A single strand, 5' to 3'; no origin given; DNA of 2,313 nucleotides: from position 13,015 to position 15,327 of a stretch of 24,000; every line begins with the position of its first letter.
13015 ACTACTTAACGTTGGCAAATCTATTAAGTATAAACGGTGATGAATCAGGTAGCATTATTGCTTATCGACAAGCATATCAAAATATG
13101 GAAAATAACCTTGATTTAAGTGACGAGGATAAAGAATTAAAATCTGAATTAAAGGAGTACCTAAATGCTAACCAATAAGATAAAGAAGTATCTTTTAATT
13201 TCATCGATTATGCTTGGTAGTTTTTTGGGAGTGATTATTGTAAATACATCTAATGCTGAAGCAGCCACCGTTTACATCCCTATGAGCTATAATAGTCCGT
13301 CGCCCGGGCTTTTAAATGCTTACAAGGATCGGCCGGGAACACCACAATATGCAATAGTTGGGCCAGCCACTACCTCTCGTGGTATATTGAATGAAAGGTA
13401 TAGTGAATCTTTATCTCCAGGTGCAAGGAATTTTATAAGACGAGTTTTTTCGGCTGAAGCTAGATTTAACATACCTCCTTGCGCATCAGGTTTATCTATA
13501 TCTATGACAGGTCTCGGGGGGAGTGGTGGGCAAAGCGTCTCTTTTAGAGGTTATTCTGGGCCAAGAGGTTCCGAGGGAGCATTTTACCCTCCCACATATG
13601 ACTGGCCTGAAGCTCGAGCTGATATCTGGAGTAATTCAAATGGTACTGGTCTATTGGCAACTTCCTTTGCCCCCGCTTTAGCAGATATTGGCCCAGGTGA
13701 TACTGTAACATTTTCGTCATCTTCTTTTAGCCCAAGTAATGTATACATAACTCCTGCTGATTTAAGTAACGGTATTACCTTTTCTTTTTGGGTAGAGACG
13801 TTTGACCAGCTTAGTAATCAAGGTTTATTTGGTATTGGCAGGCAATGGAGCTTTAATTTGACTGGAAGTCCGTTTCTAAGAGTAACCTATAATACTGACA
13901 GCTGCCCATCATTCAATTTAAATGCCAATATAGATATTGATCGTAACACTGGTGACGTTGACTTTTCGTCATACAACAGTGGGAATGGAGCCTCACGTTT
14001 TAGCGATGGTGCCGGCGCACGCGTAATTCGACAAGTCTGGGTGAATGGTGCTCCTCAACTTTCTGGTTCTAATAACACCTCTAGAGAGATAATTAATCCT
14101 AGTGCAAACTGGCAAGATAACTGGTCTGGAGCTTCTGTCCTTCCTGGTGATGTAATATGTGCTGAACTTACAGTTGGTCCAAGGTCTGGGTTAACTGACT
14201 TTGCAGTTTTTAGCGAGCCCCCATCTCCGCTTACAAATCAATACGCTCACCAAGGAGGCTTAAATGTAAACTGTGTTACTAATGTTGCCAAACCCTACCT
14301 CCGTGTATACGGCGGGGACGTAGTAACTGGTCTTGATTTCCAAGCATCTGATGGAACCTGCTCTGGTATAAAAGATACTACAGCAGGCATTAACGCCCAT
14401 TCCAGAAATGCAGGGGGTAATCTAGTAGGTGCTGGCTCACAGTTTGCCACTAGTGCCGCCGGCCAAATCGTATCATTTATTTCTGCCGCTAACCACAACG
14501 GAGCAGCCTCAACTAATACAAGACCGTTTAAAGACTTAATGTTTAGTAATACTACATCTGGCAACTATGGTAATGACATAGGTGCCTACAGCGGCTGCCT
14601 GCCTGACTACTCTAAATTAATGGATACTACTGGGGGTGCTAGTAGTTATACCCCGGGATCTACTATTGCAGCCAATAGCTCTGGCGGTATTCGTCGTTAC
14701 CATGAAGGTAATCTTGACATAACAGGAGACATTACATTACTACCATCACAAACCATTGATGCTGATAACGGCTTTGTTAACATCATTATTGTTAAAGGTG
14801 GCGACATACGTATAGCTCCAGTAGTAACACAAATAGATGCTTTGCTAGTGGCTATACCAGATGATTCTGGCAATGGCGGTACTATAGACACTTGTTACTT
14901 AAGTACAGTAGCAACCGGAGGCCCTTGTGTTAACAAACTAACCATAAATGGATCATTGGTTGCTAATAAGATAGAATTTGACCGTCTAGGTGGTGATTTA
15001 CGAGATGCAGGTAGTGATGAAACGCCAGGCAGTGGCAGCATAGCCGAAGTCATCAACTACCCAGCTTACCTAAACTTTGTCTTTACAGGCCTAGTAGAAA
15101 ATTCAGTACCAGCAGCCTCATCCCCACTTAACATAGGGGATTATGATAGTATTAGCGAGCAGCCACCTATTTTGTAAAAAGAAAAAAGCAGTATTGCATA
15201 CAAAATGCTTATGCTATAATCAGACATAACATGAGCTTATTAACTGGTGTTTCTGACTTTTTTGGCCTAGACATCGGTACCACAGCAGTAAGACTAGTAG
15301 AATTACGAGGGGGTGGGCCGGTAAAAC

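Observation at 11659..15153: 867 bp perfectly identical, in-frame tract shared by two tandem large secreted-protein genes, with sharp boundaries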

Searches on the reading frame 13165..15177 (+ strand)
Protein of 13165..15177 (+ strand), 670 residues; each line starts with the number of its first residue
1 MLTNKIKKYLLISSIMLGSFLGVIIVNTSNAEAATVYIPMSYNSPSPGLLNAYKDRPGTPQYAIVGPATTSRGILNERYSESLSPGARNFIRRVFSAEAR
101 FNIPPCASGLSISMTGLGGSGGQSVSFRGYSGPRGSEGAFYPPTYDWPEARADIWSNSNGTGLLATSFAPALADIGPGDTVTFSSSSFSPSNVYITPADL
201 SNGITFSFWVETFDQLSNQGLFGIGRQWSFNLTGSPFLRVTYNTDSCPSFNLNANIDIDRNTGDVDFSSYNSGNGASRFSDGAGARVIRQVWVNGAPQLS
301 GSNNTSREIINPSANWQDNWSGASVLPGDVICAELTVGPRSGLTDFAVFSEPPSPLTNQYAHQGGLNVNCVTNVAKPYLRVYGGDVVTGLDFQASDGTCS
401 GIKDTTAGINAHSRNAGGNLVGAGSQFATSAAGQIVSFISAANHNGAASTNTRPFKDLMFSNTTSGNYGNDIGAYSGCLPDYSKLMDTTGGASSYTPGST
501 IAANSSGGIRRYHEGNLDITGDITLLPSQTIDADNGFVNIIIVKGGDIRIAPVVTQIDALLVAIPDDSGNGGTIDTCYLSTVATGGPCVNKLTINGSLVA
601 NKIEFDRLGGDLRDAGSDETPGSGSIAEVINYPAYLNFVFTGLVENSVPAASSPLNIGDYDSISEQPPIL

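Call 6: search_protein_families(library=pfam, proteins=[window:13165-15177:+], max_evalue=0.1)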
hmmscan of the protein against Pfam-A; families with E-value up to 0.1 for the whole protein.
window:13165-15177:+ (670 aa): 0 families

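Call 7: search_protein_families(library=ncbifam, proteins=[window:13165-15177:+], max_evalue=0.1)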
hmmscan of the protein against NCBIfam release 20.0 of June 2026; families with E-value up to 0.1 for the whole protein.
window:13165-15177:+ (670 aa): 0 families

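Call 27: search_protein_representatives(protein=window:13165-15174:+)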
Query: 670 residues. Proteins with E-value up to 0.001 (for the whole library): 763; up to 1e-10: 368; up to 1e-30: 23. The best 150 are listed.
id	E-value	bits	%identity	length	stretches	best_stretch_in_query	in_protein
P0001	0.0e+00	1495.3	100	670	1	1-670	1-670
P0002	2.3e-186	637.6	99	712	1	373-670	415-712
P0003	1.2e-64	235.5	36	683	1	15-670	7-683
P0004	1.9e-62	228.2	41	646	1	240-670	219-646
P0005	1.0e-59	219.2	40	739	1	261-670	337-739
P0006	1.5e-58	215.3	40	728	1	250-670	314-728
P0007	9.2e-55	202.8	37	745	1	246-670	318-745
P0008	2.2e-53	198.3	38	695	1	229-670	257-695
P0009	3.1e-48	181.2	38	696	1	253-670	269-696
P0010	1.1e-46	176.1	39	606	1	244-670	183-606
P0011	1.4e-46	175.8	34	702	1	6-629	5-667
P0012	1.4e-46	175.7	48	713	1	372-670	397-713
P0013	2.2e-46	175.1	37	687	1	235-670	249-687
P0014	5.4e-46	173.8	43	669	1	373-670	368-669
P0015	1.2e-44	169.4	38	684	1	242-670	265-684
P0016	2.2e-43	165.2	44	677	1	369-641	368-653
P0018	2.0e-39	152.2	44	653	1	371-645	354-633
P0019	1.4e-38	149.3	40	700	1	367-670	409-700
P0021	2.7e-36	141.8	33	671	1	239-670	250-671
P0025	8.0e-29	117.1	41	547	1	374-647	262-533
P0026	6.5e-28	114.1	36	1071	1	273-669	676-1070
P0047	2.0e-22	95.9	37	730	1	373-669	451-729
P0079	6.0e-20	87.8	37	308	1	374-670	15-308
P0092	3.5e-19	85.2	39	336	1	370-670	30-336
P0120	1.0e-17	80.4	38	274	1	379-647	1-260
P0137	5.8e-17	77.9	37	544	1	375-670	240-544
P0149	2.0e-16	76.1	36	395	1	375-669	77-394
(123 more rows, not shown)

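Call 28: find_encoding_contigs(protein=window:13165-15177:+, flank=10000, max_places=10)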
Protein window:13165-15177:+ (670 aa): 1 contig read that carries it; 1 place shown.
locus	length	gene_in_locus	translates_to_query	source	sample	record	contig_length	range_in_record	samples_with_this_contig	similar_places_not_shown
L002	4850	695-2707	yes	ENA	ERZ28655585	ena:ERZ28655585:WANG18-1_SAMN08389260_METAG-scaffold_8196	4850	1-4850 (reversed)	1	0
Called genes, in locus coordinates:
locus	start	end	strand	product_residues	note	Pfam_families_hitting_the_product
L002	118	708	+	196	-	-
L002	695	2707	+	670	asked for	-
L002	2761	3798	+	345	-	PF11104:PilM_2, PF14450:FtsA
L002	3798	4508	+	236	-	-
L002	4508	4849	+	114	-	?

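Call 33: predict_structure(protein=window:13165-15174:+)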
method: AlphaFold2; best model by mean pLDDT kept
length: 670 residues; sequences in the alignment: 1
mean_pLDDT: 30.0   pTM: 0.19
mean pLDDT of the five models: 30.0, 25.4, 23.0, 23.1, 22.8
residues with pLDDT >= 90: 0; 70-90: 0; 50-70: 0; < 50: 670
segments of 3 or more residues with pLDDT < 50: 1-670
pLDDT, mean of each block of 10 residues (from residue 1): 34 37 38 35 33 34 32 32 38 32 26 26 29 31 30 32 30 33 33 30 32 30 26 26 24 29 32 28 27 26 29 28 31 29 27 26 30 32 32 33 30 31 27 26 25 23 26 27 26 27 28 30 30 31 35 32 36 32 28 28 29 37 32 28 28 29 32
secondary structure, 60 per line:
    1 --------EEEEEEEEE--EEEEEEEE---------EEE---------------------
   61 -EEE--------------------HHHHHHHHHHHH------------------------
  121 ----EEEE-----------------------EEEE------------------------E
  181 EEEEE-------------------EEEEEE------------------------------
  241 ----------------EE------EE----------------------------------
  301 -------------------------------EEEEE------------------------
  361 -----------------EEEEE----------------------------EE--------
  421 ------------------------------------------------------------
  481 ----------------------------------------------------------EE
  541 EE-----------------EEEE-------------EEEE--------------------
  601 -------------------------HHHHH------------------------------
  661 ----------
elements in order: E9-17 E20-27 E37-39 E62-64 H85-96 E125-128 E152-155 E180-185 E205-210 E332-336 E378-382 E539-542 E560-563 E577-580 H626-630

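Call 35: find_encoding_contigs(protein=P0001, flank=10000, max_places=10)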
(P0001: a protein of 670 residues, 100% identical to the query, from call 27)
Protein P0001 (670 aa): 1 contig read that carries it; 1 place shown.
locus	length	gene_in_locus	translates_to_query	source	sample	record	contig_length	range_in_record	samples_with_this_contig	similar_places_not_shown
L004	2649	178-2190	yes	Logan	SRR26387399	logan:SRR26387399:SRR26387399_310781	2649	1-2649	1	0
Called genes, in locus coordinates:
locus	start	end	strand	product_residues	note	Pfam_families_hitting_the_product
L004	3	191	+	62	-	?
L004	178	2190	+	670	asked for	-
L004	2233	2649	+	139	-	?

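Call 36: find_encoding_contigs(protein=P0002, flank=10000, max_places=10)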
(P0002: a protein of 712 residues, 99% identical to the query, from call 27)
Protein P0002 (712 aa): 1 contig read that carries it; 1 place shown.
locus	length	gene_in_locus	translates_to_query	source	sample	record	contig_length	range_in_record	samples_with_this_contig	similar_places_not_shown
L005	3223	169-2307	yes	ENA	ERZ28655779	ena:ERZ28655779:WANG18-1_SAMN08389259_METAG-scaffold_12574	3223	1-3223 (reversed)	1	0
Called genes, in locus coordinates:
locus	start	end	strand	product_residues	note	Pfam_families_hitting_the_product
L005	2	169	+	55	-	?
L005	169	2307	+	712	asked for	-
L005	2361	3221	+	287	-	?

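Call 41: find_encoding_contigs(protein=P0005, flank=10000, max_places=4)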
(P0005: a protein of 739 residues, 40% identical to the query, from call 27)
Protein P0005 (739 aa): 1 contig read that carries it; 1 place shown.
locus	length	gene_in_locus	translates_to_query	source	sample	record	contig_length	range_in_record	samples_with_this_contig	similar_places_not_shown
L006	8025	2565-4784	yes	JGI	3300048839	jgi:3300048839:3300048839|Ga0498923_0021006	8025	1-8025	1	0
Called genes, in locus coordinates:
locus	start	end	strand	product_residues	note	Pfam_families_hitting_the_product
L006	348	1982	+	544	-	PF05257:CHAP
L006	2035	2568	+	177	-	-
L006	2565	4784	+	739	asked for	-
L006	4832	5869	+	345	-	PF11104:PilM_2, PF14450:FtsA (weak), PF25216:Volactin (weak)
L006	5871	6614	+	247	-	-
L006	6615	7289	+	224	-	-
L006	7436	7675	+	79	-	-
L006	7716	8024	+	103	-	?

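Call 42: find_encoding_contigs(protein=P0006, flank=10000, max_places=4)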
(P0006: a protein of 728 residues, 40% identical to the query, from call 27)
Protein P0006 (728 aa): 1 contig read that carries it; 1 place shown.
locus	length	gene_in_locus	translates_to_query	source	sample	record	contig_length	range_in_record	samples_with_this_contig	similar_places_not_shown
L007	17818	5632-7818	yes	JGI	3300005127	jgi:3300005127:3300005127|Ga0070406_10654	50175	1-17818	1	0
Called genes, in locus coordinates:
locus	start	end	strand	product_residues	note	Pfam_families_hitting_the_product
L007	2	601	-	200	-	?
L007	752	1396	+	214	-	PF14470:bPH_3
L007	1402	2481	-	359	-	PF01926:MMR_HSR1, PF02421:FeoB_N, PF06071:YchF-GTPase_C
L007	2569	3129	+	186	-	-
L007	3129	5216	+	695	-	-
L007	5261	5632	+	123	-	-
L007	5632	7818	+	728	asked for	-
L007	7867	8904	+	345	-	PF25216:Volactin (faint), PF11104:PilM_2, PF14450:FtsA (weak)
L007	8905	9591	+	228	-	-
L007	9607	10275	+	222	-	-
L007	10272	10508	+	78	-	-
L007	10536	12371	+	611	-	PF05157:MshEN, PF00437:T2SSE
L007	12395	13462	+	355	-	PF00437:T2SSE, PF13401:AAA_22 (faint)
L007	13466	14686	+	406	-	PF28597:T2SSF_N, PF00482:T2SSF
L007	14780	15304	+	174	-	PF07963:N_methyl (weak)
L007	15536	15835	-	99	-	PF13936:HTH_38 (weak)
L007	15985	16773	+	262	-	PF06750:A24_N_bact, PF01478:Peptidase_A24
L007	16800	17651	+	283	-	-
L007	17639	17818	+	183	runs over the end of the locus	PF07963:N_methyl (weak)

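Call 43: find_encoding_contigs(protein=P0021, flank=10000, max_places=4)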
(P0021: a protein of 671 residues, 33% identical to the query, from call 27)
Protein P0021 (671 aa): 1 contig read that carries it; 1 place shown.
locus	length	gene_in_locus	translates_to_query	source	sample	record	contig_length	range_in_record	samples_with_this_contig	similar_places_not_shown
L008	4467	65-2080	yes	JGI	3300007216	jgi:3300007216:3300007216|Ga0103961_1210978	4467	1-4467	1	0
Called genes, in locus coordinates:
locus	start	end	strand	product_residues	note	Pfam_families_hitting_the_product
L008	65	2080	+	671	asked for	-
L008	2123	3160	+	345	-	PF25216:Volactin (faint), PF11104:PilM_2, PF14450:FtsA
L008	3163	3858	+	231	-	-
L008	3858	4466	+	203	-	?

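Call 55: search_protein_families(library=pfam, proteins=[P0025, P0047, P0079, P0092, P0120, P0137, P0149, P0012], max_evalue=10)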
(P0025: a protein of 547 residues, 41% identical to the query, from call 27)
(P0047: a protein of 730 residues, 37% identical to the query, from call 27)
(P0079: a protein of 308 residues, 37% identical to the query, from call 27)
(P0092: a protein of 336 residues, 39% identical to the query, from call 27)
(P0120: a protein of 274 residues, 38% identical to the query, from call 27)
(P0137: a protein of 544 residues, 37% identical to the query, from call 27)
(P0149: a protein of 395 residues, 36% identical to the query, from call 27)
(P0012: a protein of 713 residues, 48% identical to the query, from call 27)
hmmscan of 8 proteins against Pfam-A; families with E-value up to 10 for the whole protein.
P0025 (547 aa): 1 family
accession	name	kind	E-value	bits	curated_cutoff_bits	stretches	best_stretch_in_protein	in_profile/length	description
PF21602.3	GldM_3rd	-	0.93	10.2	25.2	1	469-502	11-45/82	GldM third domain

P0047 (730 aa): 1 family
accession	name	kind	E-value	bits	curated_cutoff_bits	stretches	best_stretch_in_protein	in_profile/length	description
PF13860.13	FlgD_ig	-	0.39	11.2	27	1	370-404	10-44/79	FlgD Ig-like domain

P0079 (308 aa): 0 families

P0092 (336 aa): 0 families

P0120 (274 aa): 0 families

P0137 (544 aa): 1 family
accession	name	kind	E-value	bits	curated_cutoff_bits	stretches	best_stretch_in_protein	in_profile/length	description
PF23981.1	DUF7305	-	0.013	15.8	27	1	377-482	92-170/185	Domain of unknown function (DUF7305)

P0149 (395 aa): 1 family
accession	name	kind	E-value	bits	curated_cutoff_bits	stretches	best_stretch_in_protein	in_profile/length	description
PF03961.19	FapA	-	0.25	11.4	31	1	212-258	30-69/272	Flagellar Assembly Protein A beta solenoid domain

P0012 (713 aa): 1 family
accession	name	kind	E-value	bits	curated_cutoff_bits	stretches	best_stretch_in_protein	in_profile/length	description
PF19806.4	DUF6289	-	0.11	13.3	27.3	1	608-624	8-24/43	Family of unknown function (DUF6289)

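Call 64: find_encoding_contigs(protein=P0014, flank=10000, max_places=4)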
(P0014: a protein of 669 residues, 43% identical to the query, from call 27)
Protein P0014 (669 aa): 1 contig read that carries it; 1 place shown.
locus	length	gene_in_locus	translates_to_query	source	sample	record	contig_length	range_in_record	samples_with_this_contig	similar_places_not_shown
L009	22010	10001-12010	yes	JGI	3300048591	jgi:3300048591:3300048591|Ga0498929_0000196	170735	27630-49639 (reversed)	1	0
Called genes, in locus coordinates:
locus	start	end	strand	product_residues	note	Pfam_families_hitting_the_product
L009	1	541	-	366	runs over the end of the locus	PF01926:MMR_HSR1, PF02421:FeoB_N, PF06071:YchF-GTPase_C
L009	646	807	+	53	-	-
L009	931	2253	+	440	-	-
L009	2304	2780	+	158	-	-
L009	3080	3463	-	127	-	-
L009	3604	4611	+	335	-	PF02661:Fic, PF13411:MerR_1, PF00376:MerR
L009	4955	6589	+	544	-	PF05257:CHAP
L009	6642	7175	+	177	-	-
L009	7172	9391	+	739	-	-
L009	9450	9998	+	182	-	-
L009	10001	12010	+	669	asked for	-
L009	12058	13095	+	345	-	PF11104:PilM_2, PF14450:FtsA (weak), PF25216:Volactin (weak)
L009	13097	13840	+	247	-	-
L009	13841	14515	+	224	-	-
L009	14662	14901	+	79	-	-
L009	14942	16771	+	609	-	PF05157:MshEN, PF00437:T2SSE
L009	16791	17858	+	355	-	PF00437:T2SSE, PF13191:AAA_16 (faint), PF13401:AAA_22 (faint)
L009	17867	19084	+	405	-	PF28597:T2SSF_N, PF00482:T2SSF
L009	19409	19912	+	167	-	PF07963:N_methyl (weak)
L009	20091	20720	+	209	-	PF01797:Y1_Tnp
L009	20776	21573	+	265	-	PF06750:A24_N_bact, PF01478:Peptidase_A24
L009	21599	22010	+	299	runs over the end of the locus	-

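Call 65: find_encoding_contigs(protein=P0010, flank=10000, max_places=4)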
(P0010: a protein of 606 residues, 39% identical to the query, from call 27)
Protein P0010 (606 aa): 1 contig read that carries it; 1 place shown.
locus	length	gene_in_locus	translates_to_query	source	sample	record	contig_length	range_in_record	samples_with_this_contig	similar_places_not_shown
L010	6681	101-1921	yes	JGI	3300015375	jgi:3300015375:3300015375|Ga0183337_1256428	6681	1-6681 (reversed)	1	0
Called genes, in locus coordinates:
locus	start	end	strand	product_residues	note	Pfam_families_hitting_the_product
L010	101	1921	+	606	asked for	-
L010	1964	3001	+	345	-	PF25216:Volactin (faint), PF11104:PilM_2, PF14450:FtsA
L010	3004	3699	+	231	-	-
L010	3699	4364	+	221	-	-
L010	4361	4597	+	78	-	-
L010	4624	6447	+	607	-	PF05157:MshEN, PF00437:T2SSE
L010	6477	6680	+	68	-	?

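Call 69: list_cluster_members(proteins=[P0001, P0002, P0003, P0006, P0012, P0019, P0025, P0047, P0137, P0026])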
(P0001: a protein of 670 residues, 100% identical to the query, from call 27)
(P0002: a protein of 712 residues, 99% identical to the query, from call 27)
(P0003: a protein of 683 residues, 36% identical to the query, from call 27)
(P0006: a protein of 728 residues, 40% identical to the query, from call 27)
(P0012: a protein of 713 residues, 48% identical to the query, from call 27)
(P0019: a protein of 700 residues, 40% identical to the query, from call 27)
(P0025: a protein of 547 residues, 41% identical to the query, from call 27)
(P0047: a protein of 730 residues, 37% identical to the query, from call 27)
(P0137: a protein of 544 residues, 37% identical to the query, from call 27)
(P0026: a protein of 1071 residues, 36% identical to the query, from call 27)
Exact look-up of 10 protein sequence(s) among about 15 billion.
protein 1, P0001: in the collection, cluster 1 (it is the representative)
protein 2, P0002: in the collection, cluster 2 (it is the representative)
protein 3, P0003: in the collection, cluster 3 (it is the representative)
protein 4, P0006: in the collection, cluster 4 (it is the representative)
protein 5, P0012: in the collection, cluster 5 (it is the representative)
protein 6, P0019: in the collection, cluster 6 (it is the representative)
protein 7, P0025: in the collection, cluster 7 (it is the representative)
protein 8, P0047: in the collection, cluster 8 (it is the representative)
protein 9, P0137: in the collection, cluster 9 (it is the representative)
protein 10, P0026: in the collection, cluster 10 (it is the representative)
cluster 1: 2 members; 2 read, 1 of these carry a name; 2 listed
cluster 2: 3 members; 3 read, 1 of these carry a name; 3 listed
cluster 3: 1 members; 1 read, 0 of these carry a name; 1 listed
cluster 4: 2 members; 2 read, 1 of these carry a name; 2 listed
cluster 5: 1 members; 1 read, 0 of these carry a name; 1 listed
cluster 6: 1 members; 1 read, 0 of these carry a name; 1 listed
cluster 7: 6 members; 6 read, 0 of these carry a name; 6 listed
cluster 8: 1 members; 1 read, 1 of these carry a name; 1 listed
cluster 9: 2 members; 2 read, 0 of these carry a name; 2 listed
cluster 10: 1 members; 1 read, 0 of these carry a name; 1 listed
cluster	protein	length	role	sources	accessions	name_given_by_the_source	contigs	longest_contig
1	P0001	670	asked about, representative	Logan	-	-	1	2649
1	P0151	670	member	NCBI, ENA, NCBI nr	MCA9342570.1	hypothetical protein KC950_00960 [Candidatus Saccharibacteria bacterium] | hypothetical protein [Candidatus Saccharibacteria bacterium]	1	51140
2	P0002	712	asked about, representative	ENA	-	-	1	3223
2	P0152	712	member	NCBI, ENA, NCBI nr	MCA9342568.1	hypothetical protein KC950_00950 [Candidatus Saccharibacteria bacterium] | hypothetical protein [Candidatus Saccharibacteria bacterium]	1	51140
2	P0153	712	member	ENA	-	-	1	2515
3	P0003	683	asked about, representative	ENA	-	-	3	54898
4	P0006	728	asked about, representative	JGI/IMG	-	-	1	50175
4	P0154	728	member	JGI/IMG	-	hypothetical protein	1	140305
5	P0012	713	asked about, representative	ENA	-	-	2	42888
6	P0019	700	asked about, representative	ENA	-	-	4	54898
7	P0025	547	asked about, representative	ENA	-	-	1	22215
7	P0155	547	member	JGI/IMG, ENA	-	-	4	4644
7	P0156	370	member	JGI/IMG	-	-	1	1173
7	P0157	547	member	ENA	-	-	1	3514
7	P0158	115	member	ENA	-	-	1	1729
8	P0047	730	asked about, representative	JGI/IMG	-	hypothetical protein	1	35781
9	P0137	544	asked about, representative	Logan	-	-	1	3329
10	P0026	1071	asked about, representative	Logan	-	-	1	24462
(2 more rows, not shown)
